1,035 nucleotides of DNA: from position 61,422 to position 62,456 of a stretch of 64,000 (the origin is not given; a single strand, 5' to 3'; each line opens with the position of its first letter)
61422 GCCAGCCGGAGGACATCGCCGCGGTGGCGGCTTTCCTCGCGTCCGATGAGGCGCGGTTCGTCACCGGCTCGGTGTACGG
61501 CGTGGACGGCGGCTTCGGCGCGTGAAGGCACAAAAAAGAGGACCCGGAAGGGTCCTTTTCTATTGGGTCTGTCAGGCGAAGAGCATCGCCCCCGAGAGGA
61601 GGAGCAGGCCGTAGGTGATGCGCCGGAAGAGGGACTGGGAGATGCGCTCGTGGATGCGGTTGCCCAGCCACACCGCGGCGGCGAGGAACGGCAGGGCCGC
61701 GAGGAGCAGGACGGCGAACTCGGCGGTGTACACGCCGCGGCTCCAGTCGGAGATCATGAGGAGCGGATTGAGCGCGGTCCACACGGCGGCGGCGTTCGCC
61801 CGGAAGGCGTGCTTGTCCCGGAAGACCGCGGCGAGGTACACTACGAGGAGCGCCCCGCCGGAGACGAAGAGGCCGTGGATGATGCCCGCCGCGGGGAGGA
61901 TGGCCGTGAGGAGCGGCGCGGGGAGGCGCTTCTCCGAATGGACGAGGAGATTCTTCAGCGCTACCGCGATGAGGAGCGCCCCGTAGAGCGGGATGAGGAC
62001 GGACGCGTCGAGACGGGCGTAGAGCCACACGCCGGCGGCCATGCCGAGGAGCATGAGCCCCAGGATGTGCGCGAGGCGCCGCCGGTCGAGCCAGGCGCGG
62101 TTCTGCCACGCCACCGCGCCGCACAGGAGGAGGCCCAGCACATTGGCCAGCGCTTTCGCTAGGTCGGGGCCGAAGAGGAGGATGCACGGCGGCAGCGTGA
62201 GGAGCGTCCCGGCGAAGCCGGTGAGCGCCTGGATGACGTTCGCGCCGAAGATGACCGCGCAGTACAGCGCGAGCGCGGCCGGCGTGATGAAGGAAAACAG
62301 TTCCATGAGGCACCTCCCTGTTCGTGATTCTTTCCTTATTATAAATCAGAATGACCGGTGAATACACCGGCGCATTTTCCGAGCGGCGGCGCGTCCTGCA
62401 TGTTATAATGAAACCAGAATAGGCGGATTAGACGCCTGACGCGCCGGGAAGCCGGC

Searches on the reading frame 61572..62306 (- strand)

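Call 50: search_protein_families(library=pfam, proteins=[window:61572-62306:-], max_evalue=0.00001)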
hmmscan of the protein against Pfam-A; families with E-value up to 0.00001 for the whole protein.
window:61572-62306:- (244 aa): 1 family
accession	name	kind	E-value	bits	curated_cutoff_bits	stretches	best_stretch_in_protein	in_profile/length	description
PF01925.25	TauE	-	1.2e-24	87.7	32.6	1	16-241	2-236/237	Sulfite exporter TauE/SafE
